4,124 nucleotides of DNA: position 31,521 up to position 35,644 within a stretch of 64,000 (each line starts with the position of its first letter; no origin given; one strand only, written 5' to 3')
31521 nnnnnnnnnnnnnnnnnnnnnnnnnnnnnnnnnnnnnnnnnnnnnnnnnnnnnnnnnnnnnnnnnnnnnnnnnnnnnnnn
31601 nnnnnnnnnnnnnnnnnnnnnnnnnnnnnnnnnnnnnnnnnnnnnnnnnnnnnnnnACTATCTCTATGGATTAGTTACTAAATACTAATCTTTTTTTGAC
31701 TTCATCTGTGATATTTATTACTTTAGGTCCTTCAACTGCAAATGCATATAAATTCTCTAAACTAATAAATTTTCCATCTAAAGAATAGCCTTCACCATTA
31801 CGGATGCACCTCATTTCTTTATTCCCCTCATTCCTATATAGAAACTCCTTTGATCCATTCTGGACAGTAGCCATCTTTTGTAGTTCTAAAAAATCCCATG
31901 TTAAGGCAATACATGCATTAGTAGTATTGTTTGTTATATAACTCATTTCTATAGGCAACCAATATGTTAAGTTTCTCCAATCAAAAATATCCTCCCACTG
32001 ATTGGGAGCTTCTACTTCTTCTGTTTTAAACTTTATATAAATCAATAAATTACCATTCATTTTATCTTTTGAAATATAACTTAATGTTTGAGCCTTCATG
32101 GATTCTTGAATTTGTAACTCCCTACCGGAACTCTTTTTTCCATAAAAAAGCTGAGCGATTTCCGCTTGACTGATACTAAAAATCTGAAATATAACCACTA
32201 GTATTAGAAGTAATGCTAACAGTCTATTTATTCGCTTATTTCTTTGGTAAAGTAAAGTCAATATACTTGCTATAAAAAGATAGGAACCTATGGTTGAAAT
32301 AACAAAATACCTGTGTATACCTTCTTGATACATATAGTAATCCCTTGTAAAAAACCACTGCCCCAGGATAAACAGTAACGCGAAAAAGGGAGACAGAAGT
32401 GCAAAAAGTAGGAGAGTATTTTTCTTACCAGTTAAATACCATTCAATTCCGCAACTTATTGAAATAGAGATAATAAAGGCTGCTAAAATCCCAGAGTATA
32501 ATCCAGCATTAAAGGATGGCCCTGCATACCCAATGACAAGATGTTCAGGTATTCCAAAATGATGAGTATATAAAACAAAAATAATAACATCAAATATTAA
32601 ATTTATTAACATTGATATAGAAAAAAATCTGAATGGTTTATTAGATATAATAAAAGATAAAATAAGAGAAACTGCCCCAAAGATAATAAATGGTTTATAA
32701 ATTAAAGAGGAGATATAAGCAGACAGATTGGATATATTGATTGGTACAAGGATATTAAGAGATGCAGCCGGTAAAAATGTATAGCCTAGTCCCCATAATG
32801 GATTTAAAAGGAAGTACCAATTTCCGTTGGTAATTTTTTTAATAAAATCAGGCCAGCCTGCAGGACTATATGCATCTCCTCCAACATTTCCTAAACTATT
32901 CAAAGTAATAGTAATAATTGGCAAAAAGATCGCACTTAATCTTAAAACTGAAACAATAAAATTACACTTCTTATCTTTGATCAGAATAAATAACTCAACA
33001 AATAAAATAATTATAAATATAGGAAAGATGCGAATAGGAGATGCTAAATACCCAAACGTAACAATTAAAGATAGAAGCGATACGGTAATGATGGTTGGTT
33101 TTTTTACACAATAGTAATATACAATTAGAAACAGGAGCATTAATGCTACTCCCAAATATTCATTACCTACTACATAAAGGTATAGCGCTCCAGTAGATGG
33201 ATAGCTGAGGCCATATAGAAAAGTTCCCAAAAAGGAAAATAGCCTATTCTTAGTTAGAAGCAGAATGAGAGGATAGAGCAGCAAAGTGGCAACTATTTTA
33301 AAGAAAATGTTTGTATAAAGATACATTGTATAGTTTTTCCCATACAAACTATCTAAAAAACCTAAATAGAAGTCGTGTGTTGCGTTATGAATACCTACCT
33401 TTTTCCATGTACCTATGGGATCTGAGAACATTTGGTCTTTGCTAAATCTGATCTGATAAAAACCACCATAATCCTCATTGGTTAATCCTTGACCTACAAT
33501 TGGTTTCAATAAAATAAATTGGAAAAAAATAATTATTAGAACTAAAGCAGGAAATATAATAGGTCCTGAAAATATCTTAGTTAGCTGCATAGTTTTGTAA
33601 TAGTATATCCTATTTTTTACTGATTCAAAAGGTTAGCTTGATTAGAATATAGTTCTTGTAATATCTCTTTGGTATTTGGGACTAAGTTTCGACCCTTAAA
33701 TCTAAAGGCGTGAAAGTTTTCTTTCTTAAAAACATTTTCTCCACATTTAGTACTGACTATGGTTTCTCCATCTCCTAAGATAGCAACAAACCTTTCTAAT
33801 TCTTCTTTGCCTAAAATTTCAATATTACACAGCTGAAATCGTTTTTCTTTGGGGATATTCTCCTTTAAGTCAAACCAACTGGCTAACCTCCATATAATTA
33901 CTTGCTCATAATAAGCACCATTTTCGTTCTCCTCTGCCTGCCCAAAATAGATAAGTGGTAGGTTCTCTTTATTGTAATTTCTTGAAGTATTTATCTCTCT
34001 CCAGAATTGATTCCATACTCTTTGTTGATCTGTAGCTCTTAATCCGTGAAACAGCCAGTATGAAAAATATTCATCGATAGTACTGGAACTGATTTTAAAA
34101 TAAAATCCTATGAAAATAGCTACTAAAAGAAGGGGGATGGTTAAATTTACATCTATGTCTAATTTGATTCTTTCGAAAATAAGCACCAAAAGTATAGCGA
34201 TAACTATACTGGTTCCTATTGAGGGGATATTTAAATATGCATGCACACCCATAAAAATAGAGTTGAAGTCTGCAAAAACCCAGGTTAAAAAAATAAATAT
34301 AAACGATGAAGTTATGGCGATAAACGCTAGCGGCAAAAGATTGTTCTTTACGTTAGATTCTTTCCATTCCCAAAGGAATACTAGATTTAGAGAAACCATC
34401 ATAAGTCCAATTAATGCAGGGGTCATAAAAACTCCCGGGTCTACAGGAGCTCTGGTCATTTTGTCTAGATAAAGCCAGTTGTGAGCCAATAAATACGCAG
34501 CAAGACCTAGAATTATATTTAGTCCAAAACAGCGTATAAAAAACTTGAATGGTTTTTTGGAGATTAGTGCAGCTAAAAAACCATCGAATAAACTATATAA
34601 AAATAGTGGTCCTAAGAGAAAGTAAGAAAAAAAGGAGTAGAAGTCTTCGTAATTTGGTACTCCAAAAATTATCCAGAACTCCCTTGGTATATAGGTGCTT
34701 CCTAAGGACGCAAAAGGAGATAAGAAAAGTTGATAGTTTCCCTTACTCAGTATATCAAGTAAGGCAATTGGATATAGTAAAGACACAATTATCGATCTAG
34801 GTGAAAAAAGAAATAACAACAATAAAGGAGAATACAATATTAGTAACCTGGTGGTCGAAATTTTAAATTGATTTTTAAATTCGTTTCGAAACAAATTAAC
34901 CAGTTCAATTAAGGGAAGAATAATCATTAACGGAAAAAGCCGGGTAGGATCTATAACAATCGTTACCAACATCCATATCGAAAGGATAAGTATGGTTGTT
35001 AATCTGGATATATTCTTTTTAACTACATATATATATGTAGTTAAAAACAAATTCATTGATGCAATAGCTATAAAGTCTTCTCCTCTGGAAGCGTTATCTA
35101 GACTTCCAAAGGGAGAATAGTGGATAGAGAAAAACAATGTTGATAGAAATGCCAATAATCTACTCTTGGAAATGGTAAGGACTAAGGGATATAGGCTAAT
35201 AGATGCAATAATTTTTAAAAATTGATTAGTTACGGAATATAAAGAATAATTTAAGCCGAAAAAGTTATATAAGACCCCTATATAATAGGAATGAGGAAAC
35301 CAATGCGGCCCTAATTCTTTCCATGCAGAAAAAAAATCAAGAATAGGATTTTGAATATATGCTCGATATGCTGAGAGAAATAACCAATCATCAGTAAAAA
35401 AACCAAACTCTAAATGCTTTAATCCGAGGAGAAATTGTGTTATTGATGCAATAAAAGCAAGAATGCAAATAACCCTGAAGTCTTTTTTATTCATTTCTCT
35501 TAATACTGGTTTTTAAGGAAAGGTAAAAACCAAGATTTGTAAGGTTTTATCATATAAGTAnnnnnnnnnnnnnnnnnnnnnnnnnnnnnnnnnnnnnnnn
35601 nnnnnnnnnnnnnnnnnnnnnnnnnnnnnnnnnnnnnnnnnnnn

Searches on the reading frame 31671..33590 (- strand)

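Call 32: search_protein_families(library=pfam, proteins=[window:31671-33590:-], max_evalue=10)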
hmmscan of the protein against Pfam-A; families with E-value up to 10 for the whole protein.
window:31671-33590:- (639 aa): 1 family
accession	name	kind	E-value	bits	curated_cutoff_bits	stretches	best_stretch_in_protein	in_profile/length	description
PF05814.16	Ac76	-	0.058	13.9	22.5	1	440-470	9-39/83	Orf76 (Ac76)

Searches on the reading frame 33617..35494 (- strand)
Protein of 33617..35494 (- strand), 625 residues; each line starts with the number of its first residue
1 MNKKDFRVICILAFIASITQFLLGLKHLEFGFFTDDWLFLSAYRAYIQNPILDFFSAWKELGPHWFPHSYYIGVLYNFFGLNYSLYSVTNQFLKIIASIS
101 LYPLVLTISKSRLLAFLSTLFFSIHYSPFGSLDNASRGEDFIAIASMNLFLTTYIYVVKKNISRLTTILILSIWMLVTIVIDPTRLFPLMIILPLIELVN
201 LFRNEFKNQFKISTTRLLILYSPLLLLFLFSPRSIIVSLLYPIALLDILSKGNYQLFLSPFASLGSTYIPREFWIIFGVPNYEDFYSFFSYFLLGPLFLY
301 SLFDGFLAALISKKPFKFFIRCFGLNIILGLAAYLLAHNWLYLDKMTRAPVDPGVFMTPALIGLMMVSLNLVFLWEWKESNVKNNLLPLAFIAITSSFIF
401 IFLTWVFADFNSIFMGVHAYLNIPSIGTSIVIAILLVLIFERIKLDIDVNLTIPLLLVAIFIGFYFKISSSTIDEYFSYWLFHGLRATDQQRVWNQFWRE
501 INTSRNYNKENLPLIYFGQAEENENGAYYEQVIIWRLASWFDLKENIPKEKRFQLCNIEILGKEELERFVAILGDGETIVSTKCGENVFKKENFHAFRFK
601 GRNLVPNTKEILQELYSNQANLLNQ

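Call 32: search_protein_families(library=pfam, proteins=[window:33617-35494:-], max_evalue=10)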
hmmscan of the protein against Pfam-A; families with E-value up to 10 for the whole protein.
window:33617-35494:- (625 aa): 1 family
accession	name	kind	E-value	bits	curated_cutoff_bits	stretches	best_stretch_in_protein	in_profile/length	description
PF19024.5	DUF5750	-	0.14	13.1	27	1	119-151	51-85/91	Family of unknown function (DUF5750)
